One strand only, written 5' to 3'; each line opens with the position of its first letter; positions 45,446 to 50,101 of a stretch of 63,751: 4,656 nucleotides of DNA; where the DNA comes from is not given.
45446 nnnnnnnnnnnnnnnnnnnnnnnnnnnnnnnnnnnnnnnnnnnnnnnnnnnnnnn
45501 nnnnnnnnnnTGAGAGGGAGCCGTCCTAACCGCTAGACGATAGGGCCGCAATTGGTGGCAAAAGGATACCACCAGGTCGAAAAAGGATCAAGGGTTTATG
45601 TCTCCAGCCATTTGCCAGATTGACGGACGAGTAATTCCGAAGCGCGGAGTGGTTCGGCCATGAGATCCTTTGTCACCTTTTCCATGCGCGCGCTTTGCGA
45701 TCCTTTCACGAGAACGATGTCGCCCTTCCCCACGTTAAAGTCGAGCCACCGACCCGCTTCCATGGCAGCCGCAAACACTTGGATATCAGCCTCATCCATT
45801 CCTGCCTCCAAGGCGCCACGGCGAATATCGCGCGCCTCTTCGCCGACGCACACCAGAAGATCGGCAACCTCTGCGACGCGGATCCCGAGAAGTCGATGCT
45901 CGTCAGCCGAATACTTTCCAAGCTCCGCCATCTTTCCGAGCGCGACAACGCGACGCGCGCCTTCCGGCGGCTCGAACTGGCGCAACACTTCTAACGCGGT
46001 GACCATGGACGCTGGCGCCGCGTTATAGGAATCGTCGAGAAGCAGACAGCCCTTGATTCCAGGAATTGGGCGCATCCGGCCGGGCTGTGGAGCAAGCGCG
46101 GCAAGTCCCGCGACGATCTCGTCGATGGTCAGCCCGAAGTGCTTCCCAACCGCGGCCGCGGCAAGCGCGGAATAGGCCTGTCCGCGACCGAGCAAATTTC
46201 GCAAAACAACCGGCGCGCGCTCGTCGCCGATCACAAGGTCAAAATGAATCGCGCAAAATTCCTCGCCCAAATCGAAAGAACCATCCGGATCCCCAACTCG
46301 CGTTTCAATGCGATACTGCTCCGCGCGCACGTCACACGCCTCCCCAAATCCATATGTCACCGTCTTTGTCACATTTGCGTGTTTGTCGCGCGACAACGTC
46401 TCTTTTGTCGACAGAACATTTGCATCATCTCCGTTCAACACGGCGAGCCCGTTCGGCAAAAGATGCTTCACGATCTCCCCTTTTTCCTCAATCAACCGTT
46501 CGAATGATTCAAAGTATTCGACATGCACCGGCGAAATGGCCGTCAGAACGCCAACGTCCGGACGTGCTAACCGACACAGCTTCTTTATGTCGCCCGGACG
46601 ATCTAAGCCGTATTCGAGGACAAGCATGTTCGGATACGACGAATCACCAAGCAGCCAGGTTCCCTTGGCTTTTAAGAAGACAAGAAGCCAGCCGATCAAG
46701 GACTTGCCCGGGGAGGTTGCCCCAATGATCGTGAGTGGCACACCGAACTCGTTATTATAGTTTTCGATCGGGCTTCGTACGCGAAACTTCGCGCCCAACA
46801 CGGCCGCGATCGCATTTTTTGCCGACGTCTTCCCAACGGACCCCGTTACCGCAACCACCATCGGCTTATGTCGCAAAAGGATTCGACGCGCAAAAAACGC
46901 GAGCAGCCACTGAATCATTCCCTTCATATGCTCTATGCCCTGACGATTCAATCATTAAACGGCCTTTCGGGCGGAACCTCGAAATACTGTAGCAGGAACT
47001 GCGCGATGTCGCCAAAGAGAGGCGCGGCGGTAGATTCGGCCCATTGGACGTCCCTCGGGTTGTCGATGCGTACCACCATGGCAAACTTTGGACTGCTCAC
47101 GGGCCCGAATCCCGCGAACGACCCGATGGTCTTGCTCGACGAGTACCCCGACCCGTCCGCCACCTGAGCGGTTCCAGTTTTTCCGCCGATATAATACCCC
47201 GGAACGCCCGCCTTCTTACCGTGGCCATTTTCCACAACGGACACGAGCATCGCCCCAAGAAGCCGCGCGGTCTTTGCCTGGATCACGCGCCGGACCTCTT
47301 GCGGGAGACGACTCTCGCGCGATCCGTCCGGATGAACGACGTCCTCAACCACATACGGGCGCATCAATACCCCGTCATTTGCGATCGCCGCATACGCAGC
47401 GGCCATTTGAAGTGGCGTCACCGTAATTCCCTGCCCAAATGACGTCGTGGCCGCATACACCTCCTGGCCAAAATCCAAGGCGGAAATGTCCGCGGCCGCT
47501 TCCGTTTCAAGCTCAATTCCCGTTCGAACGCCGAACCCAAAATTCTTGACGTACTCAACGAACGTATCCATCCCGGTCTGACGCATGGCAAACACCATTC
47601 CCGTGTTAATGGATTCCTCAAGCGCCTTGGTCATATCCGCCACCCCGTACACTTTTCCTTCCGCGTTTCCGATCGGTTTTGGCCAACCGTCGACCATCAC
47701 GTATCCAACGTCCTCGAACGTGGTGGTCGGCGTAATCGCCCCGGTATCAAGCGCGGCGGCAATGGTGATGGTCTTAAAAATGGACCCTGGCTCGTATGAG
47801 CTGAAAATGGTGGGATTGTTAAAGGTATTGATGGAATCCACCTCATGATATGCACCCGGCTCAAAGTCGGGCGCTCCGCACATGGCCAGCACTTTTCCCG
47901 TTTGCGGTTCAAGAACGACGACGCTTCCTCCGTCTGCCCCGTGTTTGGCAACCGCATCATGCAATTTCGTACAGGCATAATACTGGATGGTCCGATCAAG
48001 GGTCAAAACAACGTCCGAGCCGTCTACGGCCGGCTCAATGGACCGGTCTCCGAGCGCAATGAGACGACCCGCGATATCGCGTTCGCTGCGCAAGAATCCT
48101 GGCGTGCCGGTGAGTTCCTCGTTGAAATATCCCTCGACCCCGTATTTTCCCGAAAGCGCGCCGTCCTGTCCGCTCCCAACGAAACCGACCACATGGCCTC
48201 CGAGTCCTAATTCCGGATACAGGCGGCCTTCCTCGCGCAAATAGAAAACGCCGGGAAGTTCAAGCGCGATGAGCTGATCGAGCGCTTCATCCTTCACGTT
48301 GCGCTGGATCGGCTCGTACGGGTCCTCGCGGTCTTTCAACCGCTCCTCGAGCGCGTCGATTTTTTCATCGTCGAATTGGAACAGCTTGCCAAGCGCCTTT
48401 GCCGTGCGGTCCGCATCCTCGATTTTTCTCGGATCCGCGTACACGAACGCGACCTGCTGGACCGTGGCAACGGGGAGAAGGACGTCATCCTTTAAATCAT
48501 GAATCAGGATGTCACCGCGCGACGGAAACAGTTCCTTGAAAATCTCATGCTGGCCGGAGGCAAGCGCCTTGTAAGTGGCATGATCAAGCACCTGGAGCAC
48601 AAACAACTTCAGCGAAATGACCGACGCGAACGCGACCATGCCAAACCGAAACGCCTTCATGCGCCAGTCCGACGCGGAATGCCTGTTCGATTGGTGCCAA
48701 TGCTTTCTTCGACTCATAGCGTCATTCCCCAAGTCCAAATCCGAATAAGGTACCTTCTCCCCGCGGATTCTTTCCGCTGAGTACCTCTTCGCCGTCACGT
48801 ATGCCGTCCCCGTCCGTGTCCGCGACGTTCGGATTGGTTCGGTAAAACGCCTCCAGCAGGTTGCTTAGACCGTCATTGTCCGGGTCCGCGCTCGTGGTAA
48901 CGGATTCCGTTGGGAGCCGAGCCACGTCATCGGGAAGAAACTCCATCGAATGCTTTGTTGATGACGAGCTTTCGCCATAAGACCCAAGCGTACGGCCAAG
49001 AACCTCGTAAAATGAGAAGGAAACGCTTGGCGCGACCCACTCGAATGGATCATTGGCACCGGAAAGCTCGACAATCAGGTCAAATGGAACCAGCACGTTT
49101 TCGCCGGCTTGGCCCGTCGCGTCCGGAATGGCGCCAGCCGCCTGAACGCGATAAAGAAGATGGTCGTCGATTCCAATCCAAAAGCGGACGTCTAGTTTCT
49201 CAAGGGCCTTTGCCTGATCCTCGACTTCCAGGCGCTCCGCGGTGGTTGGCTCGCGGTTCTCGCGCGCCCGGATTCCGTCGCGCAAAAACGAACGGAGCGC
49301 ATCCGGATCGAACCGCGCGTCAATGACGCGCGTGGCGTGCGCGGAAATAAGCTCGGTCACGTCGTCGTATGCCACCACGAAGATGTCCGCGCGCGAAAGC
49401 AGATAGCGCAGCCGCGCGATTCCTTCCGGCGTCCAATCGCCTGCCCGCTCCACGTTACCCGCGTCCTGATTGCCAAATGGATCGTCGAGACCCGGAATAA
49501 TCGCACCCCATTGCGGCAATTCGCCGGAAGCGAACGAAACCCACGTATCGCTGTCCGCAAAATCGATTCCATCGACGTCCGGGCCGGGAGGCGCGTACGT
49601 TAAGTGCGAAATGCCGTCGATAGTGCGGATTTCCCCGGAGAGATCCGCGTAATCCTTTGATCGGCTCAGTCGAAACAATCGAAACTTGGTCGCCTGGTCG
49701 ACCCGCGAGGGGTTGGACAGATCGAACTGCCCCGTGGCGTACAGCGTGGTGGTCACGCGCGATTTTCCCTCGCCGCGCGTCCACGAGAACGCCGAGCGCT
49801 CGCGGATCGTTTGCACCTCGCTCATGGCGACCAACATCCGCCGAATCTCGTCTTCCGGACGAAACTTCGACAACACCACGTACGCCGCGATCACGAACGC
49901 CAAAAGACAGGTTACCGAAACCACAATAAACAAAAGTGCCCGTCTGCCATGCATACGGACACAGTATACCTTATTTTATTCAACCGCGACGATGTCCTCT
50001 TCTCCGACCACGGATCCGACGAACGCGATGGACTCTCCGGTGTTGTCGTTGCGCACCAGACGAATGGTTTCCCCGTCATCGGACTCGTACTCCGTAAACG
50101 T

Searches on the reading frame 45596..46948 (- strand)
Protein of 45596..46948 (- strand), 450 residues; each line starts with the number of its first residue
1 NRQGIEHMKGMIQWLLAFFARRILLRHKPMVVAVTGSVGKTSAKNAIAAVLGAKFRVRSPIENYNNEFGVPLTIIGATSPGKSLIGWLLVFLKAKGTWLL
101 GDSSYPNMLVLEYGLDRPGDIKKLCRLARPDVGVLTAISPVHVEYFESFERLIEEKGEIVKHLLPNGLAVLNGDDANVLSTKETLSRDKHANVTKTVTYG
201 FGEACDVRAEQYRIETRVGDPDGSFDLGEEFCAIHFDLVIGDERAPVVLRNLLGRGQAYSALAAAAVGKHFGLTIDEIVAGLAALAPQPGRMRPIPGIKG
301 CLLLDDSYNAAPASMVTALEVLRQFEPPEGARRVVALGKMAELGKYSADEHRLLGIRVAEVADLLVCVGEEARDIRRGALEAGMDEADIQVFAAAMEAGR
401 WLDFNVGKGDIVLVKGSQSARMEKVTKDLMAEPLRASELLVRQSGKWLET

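Call 76: search_protein_families(library=ncbifam, max_evalue=0.00001, proteins=[window:45596-46948:-])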
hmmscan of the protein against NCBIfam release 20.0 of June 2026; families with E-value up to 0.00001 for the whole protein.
window:45596-46948:- (450 aa): 13 families
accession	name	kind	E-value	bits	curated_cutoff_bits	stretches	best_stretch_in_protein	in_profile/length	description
TIGR01143.1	murF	subfamily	2.3e-78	264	288.6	2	106-429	126-418/418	UDP-N-acetylmuramoyl-tripeptide--D-alanyl-D-alanine ligase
NF008896.0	PRK11929.1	equivalog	8.8e-69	232.3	1023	2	108-431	658-958/965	bifunctional UDP-N-acetylmuramoyl-L-alanyl-D-glutamate--2,6-diaminopimelate ligase MurE/UDP-N-acetylmuramoyl-tripeptide--D-alanyl-D-alanine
NF010693.0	PRK14093.1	equivalog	5.9e-54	183.5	544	2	109-430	163-465/479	UDP-N-acetylmuramoylalanyl-D-glutamyl-2,6-diaminopimelate--D-alanyl-D-alanine ligase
NF008041.0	PRK10773.1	equivalog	9.6e-44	149.8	551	2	108-429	154-447/453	UDP-N-acetylmuramoyl-tripeptide--D-alanyl-D-alanine ligase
NF008897.0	PRK11930.1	equivalog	1.3e-27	96.2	804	1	107-430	160-454/822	bifunctional UDP-N-acetylmuramoyl-tripeptide:D-alanyl-D-alanine ligase/alanine racemase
NF001124.0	PRK00139.1-2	equivalog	5.5e-15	55.1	476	1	130-416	199-466/500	UDP-N-acetylmuramoyl-L-alanyl-D-glutamate--2,6-diaminopimelate ligase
NF001126.0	PRK00139.1-4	equivalog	1.6e-14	53.3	373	1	131-326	195-366/486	UDP-N-acetylmuramoyl-L-alanyl-D-glutamate--2,6-diaminopimelate ligase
TIGR01082.1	murC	equivalog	7.1e-13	48.4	335.1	1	129-335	167-349/449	UDP-N-acetylmuramate--L-alanine ligase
NF053645.1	pMurC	equivalog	9.9e-13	47.6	560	1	110-189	159-238/492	pseudomurein biosynthesis peptide ligase pMurC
TIGR01087.1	murD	equivalog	1.1e-12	47.8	211.95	1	128-323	170-339/441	UDP-N-acetylmuramoyl-L-alanine--D-glutamate ligase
TIGR01085.1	murE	subfamily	2.8e-12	46.3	257.3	1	131-326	179-356/472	UDP-N-acetylmuramyl-tripeptide synthetase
TIGR02068.2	cya_phycin_syn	equivalog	2.2e-07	29.3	850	0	128-187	563-624/862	cyanophycin synthetase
NF053646.1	pMurD1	equivalog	2.4e-06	26.5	610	0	131-432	186-456/465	pseudomurein biosynthesis peptide ligase pMurD1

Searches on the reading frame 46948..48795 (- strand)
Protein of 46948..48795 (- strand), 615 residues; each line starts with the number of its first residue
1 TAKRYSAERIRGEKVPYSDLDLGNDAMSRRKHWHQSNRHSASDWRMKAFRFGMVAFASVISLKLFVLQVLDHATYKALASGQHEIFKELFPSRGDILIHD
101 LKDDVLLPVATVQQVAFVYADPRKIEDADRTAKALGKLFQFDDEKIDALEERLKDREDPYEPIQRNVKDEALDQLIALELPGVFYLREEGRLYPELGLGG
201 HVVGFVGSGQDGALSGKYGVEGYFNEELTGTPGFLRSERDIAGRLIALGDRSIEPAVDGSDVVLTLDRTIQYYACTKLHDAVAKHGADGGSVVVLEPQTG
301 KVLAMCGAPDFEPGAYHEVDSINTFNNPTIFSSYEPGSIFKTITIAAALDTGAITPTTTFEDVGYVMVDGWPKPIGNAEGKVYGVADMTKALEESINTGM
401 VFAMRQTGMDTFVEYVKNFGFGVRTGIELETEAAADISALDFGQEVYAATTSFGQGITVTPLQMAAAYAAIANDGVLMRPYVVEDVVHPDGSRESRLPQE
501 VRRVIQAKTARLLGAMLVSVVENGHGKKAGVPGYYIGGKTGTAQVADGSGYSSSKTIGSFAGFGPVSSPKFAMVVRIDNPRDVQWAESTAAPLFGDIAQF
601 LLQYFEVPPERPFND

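Call 76: search_protein_families(library=ncbifam, max_evalue=0.00001, proteins=[window:46948-48795:-])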
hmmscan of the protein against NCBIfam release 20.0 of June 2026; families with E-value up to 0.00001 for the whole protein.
window:46948-48795:- (615 aa): 23 families
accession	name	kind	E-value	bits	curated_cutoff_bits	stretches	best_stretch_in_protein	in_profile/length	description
TIGR02214.1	spoVD_pbp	equivalog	3.8e-108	362.5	688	1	51-611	7-564/636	stage V sporulation protein D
TIGR03423.1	pbp2_mrdA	equivalog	8.8e-88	295.3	455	1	45-602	2-591/593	penicillin-binding protein 2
NF053573.1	PBP2_PenA_Neis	exception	1.2e-66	225.5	1105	1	35-612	17-571/572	peptidoglycan D,D-transpeptidase PBP2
NF011685.0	PRK15105.1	subfamily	3.5e-54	184.4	737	1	29-610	7-566/588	peptidoglycan glycosyltransferase FtsI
NF038271.1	strep_PBP2X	exception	2.2e-50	171.7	1050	1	178-584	170-597/750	penicillin-binding protein PBP2X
TIGR02074.1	PBP_1a_fam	subfamily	2.1e-41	142.3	508.75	1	258-564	222-507/535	PBP1A family penicillin-binding protein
NF008061.0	PRK10795.1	equivalog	1.4e-36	126.3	962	1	51-546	27-552/634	peptidoglycan DD-transpeptidase MrdA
NF051842.1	PBP4_5_Efaec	equivalog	1.6e-34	119.3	700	1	92-593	164-661/668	penicillin-binding protein PBP4(5)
NF051885.1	tranpepglycosPbpC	equivalog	5.2e-25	88.1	900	1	262-544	294-545/632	multimodular transpeptidase-transglycosylase PbpC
NF038278.1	strep_PBP2B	exception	2.4e-22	79.2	975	1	271-525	324-594/678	penicillin-binding protein PBP2B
NF038272.1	strep_PBP1A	exception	7.1e-21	74.1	1075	1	294-554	331-570/658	penicillin-binding protein PBP1A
NF038276.1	strep_PBP2A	exception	1.5e-20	73.1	1100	1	286-552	351-588/716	penicillin-binding protein PBP2A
TIGR02073.1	PBP_1c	equivalog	7.2e-15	54.6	494.2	1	261-544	243-495/728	penicillin-binding protein 1C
NF000408.1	MECA2_pure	exception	3.4e-13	48.7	1525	1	210-584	273-640/668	PBP2a family beta-lactam-resistant peptidoglycan transpeptidase MecA2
NF000237.1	MECA_PBP2A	equivalog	3.5e-13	48.7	750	1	210-582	273-638/668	PBP2a family beta-lactam-resistant peptidoglycan transpeptidase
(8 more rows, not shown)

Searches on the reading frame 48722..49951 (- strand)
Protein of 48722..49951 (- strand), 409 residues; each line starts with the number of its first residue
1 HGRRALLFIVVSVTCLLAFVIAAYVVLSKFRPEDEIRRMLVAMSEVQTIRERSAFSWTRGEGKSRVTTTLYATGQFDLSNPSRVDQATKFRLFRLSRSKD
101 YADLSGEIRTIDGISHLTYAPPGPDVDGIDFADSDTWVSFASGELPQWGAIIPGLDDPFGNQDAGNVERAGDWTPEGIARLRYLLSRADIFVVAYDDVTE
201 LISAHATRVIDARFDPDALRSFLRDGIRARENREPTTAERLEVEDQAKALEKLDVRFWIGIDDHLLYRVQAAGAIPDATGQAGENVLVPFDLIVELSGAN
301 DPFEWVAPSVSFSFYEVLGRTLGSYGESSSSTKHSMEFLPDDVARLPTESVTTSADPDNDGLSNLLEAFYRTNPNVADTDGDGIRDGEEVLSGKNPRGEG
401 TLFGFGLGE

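Call 59: search_protein_families(library=pfam, max_evalue=0.1, proteins=[window:48722-49951:-])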
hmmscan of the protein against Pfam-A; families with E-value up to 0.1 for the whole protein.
window:48722-49951:- (409 aa): 1 family
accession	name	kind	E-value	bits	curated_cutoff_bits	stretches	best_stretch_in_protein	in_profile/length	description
PF18884.5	TSP3_bac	-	1.9e-09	37.6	25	2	378-393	1-16/22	Bacterial TSP3 repeat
